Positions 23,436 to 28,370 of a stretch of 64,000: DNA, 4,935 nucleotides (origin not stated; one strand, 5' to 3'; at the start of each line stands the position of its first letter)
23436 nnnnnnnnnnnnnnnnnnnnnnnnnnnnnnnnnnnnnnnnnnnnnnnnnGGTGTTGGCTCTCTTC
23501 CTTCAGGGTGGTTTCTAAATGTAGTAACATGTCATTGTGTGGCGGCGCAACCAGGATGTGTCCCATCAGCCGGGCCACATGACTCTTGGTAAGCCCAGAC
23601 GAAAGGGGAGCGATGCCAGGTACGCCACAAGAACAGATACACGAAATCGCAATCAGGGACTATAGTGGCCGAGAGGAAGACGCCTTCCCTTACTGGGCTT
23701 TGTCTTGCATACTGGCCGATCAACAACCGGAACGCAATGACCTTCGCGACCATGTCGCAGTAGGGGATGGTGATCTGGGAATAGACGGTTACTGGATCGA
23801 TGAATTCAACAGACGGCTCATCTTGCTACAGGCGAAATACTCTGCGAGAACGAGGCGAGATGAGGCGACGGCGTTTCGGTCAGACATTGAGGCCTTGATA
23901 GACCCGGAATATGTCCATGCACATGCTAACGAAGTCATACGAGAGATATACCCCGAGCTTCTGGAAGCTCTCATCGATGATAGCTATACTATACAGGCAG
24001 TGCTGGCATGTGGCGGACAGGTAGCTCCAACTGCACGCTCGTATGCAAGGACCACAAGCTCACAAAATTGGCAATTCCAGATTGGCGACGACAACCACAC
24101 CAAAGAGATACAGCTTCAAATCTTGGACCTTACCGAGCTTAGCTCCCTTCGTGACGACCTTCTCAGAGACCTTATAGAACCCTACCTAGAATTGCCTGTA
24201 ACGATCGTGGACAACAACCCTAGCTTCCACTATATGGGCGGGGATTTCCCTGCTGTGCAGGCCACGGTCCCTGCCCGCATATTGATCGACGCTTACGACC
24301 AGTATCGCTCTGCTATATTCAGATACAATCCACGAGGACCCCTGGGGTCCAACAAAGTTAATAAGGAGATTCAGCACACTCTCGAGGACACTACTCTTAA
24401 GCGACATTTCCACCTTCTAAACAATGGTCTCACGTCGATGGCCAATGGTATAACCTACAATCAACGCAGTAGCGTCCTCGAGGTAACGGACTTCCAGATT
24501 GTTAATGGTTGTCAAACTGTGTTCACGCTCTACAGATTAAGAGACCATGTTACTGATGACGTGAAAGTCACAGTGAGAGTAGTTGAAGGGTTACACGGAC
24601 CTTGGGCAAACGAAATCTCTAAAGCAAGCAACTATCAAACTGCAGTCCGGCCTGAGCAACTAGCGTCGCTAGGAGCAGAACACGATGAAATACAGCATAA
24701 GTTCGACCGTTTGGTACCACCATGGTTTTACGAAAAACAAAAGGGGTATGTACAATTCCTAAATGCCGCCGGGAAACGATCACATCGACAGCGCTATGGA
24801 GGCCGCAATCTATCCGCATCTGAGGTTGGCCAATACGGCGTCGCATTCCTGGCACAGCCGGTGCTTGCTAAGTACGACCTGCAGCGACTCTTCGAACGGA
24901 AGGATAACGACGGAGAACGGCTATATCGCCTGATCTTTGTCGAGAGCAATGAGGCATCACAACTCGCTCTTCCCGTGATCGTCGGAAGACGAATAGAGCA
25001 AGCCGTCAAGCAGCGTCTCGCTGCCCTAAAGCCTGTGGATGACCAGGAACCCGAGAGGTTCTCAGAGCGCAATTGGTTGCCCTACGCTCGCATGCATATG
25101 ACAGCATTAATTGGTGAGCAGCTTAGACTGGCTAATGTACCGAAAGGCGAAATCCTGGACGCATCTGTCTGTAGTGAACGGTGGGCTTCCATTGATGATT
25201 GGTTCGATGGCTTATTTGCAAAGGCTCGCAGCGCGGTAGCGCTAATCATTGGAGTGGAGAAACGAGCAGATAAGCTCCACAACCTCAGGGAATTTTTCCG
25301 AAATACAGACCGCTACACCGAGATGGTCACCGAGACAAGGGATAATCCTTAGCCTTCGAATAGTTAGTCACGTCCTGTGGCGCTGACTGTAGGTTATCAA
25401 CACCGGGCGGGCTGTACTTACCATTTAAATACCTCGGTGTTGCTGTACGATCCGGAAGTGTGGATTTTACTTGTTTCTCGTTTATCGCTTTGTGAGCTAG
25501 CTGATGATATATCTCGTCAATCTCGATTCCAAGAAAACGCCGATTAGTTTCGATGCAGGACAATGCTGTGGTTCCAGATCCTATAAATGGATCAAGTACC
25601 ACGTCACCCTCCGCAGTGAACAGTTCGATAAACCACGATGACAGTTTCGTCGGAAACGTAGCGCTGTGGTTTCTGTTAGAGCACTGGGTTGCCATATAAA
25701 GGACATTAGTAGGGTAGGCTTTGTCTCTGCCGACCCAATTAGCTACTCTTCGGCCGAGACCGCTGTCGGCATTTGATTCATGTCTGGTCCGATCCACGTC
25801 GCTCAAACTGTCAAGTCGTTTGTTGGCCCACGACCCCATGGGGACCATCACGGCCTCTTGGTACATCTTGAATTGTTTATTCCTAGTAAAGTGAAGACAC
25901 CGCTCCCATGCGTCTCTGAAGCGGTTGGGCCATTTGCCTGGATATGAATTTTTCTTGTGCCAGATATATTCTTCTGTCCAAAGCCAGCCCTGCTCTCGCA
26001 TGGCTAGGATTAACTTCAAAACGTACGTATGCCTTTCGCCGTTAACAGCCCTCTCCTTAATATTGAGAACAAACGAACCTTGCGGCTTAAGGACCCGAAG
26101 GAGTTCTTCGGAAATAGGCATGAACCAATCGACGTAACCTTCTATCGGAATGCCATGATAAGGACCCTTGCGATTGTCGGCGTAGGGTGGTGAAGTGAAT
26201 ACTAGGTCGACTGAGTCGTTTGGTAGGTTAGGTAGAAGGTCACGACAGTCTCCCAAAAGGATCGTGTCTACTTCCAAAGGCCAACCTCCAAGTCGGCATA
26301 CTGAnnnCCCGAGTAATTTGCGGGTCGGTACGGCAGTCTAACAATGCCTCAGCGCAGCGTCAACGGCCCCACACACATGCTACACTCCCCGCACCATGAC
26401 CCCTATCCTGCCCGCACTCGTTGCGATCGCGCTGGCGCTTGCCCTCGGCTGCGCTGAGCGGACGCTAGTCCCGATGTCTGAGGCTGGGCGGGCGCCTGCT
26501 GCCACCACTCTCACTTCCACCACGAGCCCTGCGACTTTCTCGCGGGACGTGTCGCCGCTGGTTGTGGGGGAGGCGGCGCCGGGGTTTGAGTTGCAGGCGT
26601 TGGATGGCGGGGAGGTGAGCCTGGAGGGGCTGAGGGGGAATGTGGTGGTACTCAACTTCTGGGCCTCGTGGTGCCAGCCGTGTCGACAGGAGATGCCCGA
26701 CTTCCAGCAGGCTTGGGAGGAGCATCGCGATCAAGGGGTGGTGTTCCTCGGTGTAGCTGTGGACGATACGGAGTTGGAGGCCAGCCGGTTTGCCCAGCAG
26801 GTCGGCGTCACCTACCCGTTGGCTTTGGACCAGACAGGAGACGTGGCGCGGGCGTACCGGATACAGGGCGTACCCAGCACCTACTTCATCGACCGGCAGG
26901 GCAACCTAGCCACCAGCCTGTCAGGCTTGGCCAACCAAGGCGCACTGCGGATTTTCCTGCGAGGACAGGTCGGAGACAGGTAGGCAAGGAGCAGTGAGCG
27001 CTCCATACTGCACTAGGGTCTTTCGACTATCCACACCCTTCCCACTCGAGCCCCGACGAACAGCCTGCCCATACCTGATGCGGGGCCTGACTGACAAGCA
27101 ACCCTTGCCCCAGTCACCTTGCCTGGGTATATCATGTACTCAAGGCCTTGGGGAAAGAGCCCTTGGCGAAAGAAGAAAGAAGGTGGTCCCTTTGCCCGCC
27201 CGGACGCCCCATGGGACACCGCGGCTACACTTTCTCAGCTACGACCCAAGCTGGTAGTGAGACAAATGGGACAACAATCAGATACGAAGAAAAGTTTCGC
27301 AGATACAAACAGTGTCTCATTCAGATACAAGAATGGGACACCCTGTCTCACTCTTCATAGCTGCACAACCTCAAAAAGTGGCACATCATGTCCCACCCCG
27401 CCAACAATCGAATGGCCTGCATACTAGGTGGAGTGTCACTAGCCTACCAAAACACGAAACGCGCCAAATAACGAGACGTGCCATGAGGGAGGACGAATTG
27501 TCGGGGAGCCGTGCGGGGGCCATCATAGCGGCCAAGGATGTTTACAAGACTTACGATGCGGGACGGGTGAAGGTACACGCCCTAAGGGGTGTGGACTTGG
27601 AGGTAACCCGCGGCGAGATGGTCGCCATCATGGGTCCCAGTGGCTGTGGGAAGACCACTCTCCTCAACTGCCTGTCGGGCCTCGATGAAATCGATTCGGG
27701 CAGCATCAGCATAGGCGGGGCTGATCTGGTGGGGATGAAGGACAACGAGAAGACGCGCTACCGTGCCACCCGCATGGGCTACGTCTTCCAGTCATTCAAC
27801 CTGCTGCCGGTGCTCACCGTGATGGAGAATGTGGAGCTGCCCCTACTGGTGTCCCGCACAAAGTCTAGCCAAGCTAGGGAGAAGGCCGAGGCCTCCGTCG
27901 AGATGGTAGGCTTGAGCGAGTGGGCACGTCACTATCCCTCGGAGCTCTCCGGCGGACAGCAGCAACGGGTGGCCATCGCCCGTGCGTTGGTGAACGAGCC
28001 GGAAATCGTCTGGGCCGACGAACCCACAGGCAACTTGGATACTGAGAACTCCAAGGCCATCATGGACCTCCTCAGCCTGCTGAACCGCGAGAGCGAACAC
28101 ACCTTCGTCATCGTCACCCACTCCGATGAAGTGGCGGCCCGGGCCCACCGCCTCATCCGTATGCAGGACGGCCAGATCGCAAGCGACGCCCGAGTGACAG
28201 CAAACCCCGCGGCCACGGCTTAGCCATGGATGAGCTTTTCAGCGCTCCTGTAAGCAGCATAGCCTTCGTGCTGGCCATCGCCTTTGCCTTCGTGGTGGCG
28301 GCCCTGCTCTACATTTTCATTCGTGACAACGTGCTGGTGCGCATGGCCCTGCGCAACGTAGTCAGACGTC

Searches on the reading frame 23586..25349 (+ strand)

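Call 123: search_protein_families(library=pfam, proteins=[window:23586-25349:+], max_evalue=0.00001)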
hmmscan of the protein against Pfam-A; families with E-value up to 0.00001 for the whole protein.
window:23586-25349:+ (588 aa): 1 family
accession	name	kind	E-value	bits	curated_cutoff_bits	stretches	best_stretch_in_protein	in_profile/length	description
PF10592.14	AIPR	-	1.2e-34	120.8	25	1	246-500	2-261/308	AIPR protein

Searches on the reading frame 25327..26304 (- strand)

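Call 123: search_protein_families(library=pfam, proteins=[window:25327-26304:-], max_evalue=0.00001)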
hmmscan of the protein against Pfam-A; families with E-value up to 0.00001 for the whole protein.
window:25327-26304:- (325 aa): 1 family
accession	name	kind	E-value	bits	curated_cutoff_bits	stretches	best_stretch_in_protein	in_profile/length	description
PF01555.25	N6_N4_Mtase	-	3.8e-41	141.9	26.7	1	32-271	1-220/221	DNA methylase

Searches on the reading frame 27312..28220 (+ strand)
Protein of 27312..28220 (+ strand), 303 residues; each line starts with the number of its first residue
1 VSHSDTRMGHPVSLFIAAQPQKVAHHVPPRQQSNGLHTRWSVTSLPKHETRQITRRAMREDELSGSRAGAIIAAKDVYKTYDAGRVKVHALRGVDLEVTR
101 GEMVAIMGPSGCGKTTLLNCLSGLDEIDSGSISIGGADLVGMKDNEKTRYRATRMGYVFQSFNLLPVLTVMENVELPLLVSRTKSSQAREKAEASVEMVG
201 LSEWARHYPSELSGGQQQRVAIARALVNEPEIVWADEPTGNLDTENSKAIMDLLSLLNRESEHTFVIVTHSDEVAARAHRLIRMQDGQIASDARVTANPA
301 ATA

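Call 123: search_protein_families(library=pfam, proteins=[window:27312-28220:+], max_evalue=0.00001)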
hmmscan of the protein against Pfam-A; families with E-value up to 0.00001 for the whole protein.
window:27312-28220:+ (303 aa): 2 families
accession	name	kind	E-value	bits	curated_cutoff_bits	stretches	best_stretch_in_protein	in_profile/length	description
PF00005.33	ABC_tran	-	4.8e-36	124.8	25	1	91-239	1-136/137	ABC transporter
PF02463.25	SMC_N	-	1.9e-07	31.2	40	1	102-286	25-213/220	RecF/RecN/SMC N terminal domain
